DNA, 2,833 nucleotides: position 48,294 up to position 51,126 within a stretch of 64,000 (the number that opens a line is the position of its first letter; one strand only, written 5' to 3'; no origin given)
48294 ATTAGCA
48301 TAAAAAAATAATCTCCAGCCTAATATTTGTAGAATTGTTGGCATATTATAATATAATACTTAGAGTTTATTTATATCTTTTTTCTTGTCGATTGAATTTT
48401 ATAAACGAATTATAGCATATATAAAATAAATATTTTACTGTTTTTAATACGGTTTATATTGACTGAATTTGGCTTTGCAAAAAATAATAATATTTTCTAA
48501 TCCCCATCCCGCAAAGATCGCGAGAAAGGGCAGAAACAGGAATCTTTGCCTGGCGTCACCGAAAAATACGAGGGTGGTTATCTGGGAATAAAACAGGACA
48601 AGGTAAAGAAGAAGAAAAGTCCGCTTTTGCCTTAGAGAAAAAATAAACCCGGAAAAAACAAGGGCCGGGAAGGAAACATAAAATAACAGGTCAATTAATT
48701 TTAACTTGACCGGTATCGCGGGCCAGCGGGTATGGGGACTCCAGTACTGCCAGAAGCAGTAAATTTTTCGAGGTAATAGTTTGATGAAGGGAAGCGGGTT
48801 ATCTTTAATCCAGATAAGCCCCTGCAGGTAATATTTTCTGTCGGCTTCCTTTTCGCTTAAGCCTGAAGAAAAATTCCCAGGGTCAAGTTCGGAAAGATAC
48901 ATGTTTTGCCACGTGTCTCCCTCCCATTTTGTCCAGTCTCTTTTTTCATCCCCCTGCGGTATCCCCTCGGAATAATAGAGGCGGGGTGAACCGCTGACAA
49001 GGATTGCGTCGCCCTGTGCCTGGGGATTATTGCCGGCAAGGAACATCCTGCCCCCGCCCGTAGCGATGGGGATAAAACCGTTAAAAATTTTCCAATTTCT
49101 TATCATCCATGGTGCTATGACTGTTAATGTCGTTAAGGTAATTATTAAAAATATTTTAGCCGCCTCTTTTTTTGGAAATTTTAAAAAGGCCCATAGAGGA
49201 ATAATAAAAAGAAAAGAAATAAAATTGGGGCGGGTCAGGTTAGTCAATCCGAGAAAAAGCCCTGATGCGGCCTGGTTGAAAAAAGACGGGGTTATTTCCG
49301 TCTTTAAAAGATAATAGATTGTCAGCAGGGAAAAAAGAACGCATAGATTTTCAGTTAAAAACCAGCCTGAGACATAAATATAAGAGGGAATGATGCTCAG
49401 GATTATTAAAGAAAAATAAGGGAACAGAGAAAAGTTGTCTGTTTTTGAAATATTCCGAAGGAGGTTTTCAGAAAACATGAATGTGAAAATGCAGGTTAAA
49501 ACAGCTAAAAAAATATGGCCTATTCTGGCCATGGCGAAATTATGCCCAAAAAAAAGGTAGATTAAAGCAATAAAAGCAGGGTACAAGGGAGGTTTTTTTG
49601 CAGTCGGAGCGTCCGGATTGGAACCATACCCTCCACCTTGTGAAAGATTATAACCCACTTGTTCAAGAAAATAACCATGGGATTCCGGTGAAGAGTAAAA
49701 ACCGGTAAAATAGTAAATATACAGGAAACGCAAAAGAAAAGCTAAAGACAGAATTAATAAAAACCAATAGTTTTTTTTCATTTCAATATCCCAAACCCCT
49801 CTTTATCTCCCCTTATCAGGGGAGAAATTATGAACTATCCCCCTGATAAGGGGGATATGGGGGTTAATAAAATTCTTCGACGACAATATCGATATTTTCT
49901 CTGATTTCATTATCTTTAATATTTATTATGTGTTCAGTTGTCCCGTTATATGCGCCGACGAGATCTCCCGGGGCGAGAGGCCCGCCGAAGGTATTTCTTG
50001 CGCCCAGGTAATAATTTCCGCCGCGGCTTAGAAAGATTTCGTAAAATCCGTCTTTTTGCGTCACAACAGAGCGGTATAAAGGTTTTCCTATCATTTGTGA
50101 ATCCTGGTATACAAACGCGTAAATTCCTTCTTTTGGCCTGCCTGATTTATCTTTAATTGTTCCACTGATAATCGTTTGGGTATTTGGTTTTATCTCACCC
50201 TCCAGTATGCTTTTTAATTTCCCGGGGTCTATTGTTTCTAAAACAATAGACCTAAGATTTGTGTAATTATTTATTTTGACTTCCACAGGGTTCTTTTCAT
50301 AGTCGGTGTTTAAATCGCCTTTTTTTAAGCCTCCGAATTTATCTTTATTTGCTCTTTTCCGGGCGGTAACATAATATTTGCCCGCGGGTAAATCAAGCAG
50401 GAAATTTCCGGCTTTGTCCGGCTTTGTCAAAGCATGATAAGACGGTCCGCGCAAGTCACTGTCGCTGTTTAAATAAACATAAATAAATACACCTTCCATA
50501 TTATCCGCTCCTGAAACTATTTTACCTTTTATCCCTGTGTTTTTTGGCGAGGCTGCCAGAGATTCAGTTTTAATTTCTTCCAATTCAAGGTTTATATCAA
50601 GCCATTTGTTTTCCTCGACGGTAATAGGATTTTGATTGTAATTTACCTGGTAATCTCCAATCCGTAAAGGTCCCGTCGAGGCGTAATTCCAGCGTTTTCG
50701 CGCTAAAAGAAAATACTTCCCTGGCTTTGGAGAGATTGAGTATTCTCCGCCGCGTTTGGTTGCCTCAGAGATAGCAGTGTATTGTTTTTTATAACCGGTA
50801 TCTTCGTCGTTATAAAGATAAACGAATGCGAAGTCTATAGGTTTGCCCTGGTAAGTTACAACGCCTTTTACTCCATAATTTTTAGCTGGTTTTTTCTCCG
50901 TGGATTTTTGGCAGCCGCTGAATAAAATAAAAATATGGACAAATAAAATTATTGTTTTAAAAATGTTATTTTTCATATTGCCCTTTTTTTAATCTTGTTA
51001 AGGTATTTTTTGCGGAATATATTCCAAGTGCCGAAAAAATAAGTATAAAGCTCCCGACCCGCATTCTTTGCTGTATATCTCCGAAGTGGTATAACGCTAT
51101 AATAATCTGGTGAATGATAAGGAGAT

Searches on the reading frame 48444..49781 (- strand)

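Call 35: search_protein_families(library=ncbifam, proteins=[window:48444-49781:-], max_evalue=0.00001)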
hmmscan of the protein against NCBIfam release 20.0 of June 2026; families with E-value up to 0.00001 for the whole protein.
window:48444-49781:- (445 aa): 1 family
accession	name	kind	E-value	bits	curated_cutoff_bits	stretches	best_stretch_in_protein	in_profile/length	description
NF047440.1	LA3751_2_3_fam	subfamily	1.2e-06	27.6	200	1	64-238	82-249/460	LA_3751/LA_3752 family putative glycosyltransferase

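Call 52: search_protein_families(library=pfam, proteins=[window:48444-49781:-], max_evalue=0.001)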
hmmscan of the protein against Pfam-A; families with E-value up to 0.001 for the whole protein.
window:48444-49781:- (445 aa): 1 family
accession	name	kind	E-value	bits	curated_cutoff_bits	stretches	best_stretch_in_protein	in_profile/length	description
PF13231.12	PMT_2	-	2.5e-06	28.2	26.1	1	62-227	1-159/160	Dolichyl-phosphate-mannose-protein mannosyltransferase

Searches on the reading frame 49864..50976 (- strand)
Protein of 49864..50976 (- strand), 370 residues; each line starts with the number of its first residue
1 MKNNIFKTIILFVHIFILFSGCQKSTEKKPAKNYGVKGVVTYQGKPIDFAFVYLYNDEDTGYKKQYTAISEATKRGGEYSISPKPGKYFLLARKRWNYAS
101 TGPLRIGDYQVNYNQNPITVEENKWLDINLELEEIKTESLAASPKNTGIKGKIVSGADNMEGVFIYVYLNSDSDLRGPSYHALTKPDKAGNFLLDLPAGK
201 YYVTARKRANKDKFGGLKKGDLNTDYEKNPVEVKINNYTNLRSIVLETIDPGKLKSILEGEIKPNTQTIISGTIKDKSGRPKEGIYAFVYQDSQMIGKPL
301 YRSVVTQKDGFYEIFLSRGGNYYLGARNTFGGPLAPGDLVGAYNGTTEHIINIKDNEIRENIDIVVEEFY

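Call 35: search_protein_families(library=ncbifam, proteins=[window:49864-50976:-], max_evalue=0.00001)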
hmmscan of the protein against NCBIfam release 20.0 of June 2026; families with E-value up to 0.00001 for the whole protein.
window:49864-50976:- (370 aa): 0 families

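Call 52: search_protein_families(library=pfam, proteins=[window:49864-50976:-], max_evalue=0.001)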
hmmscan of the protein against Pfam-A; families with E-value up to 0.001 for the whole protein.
window:49864-50976:- (370 aa): 1 family
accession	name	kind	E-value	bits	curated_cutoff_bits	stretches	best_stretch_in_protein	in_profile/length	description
PF13620.12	CarboxypepD_reg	-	2.2e-12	47.6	32.3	0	270-327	2-55/82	Carboxypeptidase regulatory-like domain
